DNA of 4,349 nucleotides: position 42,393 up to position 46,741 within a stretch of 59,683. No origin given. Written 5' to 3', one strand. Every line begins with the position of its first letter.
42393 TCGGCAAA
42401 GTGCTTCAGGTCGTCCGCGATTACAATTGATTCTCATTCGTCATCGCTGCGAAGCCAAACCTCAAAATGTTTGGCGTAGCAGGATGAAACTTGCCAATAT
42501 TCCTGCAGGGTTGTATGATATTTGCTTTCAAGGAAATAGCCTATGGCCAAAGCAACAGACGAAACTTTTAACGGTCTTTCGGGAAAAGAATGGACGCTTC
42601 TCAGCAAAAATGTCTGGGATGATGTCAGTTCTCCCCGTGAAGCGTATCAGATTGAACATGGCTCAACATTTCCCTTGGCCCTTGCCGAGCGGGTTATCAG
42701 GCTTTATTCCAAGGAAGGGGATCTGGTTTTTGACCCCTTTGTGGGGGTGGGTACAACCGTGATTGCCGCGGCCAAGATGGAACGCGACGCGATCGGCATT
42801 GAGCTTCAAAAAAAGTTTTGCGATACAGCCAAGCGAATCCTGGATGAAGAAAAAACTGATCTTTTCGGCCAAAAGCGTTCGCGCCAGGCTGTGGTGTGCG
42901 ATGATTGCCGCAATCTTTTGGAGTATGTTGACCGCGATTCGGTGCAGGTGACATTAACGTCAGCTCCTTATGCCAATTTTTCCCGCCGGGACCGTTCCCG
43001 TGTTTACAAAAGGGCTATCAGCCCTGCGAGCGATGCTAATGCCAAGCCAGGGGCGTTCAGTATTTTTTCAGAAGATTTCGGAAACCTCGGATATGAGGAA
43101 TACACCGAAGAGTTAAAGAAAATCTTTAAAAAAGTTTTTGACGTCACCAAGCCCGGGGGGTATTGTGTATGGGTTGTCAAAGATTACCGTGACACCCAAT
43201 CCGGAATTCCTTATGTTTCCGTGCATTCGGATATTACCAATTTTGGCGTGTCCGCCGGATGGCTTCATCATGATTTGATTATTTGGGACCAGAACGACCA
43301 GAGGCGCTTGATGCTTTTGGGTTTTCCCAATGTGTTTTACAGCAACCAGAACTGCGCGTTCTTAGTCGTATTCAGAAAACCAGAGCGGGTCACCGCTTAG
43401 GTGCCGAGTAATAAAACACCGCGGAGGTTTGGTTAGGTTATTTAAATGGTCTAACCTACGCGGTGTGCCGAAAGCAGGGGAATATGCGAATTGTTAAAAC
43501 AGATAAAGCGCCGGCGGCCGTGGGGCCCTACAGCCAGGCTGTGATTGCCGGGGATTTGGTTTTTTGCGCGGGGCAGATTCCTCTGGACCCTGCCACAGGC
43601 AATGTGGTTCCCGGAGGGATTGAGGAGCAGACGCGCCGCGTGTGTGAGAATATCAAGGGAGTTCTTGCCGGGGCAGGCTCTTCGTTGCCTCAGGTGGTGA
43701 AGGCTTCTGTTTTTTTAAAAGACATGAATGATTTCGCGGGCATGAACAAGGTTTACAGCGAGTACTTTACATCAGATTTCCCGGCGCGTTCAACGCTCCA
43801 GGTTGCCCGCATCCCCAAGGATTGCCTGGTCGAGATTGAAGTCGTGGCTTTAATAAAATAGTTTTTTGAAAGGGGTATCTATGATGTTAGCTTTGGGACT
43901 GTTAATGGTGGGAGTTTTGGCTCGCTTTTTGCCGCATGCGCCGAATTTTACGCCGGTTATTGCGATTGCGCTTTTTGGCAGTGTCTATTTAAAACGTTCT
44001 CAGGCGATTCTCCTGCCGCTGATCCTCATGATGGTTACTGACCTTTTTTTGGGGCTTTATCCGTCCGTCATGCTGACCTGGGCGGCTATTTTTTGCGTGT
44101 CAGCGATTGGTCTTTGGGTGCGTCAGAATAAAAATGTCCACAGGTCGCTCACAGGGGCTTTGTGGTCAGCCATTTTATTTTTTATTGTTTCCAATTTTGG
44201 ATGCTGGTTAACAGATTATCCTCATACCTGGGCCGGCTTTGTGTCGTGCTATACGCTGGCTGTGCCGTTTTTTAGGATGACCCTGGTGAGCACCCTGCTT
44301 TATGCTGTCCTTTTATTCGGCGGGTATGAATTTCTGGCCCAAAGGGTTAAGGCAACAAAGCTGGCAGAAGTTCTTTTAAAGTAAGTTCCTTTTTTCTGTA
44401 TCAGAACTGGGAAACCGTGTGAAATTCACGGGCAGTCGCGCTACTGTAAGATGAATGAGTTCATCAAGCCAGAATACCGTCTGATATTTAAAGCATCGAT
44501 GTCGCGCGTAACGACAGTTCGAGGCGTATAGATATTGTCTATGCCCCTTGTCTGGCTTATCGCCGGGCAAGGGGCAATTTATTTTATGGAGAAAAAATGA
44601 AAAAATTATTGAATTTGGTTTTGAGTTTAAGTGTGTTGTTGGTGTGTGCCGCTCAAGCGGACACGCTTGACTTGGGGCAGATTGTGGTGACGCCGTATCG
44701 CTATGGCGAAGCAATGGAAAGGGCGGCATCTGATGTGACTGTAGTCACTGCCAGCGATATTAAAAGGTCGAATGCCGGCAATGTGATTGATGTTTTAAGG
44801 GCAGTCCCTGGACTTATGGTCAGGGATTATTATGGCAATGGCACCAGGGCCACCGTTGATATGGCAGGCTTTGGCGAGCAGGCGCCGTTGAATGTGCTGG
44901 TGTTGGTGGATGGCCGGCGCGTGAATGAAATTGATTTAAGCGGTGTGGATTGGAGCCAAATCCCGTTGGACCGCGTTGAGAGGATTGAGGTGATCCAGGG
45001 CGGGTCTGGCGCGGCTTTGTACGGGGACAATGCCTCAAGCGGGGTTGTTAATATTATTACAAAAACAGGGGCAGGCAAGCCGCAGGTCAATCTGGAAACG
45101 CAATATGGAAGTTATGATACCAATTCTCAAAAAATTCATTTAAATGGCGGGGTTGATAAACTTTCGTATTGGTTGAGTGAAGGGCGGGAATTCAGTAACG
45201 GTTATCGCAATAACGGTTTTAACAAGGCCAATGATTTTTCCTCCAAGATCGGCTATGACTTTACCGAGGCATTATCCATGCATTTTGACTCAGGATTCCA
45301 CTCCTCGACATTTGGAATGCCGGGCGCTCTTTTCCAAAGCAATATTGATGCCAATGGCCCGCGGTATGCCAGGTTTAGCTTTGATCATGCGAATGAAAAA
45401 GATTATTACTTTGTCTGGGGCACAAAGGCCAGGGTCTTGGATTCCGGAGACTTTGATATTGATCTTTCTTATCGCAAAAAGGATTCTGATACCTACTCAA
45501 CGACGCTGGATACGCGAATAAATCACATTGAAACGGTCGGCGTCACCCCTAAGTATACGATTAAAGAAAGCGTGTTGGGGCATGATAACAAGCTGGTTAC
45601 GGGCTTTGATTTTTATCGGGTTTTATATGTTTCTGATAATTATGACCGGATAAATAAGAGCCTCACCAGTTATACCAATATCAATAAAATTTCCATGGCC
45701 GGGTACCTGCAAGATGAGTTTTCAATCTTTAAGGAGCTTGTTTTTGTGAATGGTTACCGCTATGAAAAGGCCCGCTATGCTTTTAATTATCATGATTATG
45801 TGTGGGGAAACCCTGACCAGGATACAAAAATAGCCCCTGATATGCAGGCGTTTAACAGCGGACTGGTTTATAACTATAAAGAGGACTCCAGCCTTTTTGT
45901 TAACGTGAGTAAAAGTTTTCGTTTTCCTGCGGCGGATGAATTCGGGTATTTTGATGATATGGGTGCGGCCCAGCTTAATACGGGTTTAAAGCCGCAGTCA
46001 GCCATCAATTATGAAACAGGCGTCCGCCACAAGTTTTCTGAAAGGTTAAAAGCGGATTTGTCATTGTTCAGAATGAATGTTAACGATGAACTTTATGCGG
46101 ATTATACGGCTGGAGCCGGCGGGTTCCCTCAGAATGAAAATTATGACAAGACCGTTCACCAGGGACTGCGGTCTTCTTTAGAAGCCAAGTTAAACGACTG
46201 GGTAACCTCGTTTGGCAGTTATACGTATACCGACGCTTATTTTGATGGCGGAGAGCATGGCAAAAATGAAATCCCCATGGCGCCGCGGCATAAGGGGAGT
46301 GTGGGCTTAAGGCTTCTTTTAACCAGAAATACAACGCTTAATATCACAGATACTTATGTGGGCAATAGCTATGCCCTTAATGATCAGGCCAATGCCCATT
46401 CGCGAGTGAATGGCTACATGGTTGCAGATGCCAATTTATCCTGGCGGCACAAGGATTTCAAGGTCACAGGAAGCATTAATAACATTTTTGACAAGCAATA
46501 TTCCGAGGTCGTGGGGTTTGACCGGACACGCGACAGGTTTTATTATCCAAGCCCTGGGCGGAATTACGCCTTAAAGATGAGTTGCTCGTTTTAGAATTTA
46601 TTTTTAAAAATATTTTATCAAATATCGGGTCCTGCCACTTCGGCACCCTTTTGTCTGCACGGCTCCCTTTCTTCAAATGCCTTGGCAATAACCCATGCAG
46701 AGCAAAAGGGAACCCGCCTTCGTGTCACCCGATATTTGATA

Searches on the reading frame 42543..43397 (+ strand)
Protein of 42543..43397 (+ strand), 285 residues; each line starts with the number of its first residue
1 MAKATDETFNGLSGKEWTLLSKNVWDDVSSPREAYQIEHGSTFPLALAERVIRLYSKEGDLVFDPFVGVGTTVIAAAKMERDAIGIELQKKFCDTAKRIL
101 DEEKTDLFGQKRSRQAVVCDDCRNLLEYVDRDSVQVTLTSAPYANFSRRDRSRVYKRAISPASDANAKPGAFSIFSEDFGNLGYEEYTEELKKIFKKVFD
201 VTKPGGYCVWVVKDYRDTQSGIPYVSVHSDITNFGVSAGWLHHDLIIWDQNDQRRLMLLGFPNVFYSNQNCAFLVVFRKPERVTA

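Call 12: search_protein_families(library=pfam, proteins=[window:42543-43397:+], max_evalue=0.001)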
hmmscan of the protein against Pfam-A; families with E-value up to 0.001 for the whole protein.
window:42543-43397:+ (285 aa): 2 families
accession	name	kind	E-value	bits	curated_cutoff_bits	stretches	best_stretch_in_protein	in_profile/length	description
PF01555.25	N6_N4_Mtase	-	4.1e-29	102.6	26.7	2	21-97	140-220/221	DNA methylase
PF01170.24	UPF0020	-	0.00073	19.7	22.3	0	57-104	27-74/197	RMKL-like, methyltransferase domain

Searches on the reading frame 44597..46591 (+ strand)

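Call 12: search_protein_families(library=pfam, proteins=[window:44597-46591:+], max_evalue=0.001)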
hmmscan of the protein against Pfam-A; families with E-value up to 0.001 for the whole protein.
window:44597-46591:+ (665 aa): 2 families
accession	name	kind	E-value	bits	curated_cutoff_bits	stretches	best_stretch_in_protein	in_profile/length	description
PF00593.30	TonB_dep_Rec_b-barrel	-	1.1e-36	128.1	27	1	193-630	9-436/436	TonB dependent receptor-like, beta-barrel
PF07715.20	Plug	-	9.9e-23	81.1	23.9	1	42-150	4-107/107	TonB-dependent Receptor Plug Domain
